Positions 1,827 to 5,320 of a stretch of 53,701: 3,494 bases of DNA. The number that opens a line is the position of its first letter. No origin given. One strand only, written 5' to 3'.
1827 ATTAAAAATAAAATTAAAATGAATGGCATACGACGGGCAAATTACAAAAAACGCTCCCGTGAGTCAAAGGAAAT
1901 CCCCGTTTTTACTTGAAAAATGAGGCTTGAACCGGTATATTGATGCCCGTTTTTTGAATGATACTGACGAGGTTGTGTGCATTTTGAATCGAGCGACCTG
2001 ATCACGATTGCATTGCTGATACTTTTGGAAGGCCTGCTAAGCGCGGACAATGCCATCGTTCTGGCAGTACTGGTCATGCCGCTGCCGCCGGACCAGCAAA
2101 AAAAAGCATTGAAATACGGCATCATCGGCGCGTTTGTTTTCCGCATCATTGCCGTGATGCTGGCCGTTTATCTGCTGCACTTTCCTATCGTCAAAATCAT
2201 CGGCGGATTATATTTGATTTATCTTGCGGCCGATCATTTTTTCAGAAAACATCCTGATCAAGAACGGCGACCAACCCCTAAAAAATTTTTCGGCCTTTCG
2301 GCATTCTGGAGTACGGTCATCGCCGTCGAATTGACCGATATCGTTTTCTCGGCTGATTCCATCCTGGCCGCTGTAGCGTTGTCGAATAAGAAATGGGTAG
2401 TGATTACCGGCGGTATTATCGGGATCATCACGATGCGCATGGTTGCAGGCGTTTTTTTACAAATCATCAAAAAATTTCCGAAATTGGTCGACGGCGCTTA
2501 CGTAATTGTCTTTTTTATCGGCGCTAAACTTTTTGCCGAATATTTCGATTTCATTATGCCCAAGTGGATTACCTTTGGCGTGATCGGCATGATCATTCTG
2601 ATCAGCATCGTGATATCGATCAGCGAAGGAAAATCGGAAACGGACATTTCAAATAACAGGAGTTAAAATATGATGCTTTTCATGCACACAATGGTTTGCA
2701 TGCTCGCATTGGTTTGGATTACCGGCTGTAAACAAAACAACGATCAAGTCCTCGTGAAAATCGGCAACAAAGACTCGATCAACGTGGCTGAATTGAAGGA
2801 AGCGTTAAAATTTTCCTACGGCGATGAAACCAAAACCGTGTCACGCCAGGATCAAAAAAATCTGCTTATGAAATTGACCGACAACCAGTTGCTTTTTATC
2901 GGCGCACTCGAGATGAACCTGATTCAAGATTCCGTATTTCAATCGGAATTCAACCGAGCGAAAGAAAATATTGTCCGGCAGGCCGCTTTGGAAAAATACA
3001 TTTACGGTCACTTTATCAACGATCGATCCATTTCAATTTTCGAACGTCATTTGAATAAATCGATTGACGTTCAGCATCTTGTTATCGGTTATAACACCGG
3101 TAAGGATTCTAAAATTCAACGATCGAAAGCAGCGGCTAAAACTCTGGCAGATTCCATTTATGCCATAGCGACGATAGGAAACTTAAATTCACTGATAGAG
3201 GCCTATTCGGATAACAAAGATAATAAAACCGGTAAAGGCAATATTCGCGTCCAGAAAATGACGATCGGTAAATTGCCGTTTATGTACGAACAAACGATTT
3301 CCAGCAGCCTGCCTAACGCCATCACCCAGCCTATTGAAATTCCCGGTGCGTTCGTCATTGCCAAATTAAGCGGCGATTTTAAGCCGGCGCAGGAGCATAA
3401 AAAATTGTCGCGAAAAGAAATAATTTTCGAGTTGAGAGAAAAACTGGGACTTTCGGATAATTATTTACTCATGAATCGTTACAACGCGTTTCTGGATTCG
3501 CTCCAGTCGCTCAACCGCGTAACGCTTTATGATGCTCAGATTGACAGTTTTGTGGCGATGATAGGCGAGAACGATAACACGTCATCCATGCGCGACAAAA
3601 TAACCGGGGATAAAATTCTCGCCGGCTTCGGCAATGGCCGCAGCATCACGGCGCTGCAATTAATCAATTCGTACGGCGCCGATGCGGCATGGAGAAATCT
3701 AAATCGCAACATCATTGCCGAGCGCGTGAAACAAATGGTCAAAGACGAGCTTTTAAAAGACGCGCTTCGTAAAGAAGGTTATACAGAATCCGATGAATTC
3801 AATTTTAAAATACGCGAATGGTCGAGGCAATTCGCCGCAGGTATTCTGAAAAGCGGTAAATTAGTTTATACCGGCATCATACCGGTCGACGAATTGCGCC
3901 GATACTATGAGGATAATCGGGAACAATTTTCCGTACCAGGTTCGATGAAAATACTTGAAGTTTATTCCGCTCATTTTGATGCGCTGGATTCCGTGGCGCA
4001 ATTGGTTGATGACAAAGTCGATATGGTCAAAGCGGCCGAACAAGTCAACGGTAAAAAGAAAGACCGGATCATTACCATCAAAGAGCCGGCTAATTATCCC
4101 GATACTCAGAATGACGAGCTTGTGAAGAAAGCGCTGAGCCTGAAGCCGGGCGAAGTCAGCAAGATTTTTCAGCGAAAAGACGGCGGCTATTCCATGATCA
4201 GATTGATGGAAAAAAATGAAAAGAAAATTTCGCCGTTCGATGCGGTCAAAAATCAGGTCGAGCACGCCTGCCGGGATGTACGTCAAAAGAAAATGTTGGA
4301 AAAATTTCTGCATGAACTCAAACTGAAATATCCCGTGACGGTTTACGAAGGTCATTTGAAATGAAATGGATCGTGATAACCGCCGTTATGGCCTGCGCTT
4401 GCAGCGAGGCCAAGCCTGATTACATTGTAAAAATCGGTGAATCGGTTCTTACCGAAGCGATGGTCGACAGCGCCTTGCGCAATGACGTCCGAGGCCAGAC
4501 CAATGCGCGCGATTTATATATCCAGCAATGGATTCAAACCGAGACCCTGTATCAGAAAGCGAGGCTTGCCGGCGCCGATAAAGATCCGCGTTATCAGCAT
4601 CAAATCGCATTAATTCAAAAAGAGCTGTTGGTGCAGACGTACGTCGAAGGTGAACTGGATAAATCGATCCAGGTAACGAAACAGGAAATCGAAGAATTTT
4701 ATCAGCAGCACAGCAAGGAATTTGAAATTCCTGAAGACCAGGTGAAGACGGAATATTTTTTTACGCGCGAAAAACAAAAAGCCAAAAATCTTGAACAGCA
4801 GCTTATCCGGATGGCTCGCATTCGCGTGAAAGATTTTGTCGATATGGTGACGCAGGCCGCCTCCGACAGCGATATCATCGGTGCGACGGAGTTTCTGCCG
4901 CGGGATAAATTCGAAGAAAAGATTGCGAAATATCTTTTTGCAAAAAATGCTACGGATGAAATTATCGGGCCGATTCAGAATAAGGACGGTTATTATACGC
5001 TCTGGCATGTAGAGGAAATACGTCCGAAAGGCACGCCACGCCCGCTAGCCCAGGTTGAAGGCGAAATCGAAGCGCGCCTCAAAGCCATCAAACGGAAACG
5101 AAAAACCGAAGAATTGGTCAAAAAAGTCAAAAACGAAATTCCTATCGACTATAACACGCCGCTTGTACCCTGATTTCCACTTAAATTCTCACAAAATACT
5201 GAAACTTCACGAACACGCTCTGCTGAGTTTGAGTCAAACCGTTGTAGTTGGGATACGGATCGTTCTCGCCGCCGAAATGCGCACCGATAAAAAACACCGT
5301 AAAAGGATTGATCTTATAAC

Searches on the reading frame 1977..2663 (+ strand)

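Call 47: search_protein_families(library=pfam, proteins=[window:1977-2663:+], max_evalue=0.0001)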
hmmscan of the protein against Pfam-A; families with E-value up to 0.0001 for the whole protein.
window:1977-2663:+ (229 aa): 1 family
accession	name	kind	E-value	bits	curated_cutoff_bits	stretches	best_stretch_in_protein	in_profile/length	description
PF03741.22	TerC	-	1.9e-52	178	27.8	1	14-188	3-177/178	Integral membrane protein TerC family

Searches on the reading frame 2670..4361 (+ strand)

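Call 47: search_protein_families(library=pfam, proteins=[window:2670-4361:+], max_evalue=0.0001)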
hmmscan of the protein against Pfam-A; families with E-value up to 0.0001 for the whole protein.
window:2670-4361:+ (564 aa): 3 families
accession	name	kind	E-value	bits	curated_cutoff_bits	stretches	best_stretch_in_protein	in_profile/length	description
PF13145.12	Rotamase_2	-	1.7e-14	55.1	27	1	405-528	2-121/121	PPIC-type PPIASE domain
PF00639.27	Rotamase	-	2.1e-09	38.6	21.7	1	145-233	7-95/97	PPIC-type PPIASE domain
PF13616.12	Rotamase_3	-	2.5e-06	28.5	22.5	0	126-231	10-110/116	PPIC-type PPIASE domain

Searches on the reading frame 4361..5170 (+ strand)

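Call 47: search_protein_families(library=pfam, proteins=[window:4361-5170:+], max_evalue=0.0001)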
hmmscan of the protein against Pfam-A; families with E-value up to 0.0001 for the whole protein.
window:4361-5170:+ (270 aa): 1 family
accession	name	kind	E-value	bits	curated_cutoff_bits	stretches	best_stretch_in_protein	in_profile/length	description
PF13145.12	Rotamase_2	-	4.1e-11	44.2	27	1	105-233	1-120/121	PPIC-type PPIASE domain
